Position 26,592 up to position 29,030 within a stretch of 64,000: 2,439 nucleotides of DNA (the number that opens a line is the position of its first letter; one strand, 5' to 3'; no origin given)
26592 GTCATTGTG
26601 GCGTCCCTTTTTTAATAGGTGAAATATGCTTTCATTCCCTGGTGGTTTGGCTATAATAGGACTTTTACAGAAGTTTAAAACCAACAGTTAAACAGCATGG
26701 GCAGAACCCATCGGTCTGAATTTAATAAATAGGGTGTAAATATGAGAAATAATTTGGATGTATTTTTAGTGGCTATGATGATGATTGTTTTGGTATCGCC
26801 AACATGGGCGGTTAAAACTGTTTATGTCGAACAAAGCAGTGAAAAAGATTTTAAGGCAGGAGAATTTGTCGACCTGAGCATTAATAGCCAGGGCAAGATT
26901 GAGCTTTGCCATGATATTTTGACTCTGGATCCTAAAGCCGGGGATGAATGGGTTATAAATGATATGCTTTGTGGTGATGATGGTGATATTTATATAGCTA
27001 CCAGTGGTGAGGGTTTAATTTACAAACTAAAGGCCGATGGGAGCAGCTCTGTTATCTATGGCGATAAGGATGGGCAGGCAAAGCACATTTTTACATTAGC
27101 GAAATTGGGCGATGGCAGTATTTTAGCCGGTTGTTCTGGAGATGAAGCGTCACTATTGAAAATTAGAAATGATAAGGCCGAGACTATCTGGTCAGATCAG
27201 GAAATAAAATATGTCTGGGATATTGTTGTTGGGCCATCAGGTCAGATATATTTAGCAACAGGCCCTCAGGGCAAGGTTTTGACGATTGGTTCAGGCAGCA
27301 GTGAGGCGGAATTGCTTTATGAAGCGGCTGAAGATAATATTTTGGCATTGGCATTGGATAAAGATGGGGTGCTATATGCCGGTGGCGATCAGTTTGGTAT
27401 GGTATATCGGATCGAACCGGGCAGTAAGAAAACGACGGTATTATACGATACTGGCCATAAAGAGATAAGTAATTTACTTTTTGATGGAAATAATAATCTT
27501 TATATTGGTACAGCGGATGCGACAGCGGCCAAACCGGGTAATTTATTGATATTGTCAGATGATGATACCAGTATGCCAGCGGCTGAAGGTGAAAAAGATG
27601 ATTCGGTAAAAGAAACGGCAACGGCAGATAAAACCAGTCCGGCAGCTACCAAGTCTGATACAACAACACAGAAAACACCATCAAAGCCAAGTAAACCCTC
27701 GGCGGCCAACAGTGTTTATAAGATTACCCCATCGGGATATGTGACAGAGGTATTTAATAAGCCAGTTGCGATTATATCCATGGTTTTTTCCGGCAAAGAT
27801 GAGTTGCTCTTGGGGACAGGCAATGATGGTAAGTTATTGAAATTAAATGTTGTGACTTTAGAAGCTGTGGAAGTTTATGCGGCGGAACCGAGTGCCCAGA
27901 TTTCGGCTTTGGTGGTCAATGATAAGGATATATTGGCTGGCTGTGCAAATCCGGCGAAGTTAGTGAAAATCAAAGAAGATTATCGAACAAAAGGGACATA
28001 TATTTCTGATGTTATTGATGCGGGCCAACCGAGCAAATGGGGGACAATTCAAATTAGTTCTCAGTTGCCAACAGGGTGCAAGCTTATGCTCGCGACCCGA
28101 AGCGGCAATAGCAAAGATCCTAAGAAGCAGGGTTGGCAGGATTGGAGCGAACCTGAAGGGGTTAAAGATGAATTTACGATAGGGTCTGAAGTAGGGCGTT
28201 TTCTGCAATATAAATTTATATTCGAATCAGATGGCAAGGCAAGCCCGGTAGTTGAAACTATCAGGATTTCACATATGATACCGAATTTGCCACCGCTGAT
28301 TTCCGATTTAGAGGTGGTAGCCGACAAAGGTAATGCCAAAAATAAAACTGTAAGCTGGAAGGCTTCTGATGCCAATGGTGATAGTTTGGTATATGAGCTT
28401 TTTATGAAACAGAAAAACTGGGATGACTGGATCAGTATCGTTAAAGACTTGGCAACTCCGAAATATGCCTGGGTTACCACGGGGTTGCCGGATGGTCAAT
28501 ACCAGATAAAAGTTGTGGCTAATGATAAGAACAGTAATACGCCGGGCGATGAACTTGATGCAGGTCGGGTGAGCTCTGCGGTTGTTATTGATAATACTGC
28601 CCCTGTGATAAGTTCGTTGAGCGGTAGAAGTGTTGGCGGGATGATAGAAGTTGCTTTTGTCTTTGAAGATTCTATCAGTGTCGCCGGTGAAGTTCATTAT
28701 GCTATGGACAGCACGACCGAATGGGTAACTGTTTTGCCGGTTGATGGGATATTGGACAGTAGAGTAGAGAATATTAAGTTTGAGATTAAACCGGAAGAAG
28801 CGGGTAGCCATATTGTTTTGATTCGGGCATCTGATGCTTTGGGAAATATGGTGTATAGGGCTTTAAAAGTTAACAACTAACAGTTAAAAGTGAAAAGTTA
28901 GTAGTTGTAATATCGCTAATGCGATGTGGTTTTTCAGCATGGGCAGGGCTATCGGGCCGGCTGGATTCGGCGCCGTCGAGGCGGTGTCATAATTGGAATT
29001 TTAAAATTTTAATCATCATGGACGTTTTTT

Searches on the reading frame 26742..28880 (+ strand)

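Call 5: search_protein_families(library=ncbifam, proteins=[window:26742-28880:+])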
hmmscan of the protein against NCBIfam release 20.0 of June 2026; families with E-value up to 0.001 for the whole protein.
window:26742-28880:+ (712 aa): 1 family
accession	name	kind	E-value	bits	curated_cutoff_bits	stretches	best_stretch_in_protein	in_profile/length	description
TIGR03803.2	Gloeo_Verruco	domain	4.9e-05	23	44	0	203-236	8-45/50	choice-of-anchor tandem repeat GloVer-containing protein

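Call 7: search_protein_families(library=pfam, proteins=[window:26742-28880:+])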
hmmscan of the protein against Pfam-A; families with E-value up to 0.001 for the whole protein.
window:26742-28880:+ (712 aa): 2 families
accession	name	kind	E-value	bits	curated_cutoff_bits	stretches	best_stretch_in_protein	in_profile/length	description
PF07494.17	Reg_prop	-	5.6e-07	29.4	20.4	0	240-258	5-23/24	Two component regulator propeller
PF23409.1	Beta-prop_EML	-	0.0004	20.4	88.2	0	145-258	146-260/267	Echinoderm microtubule-associated protein first beta-propeller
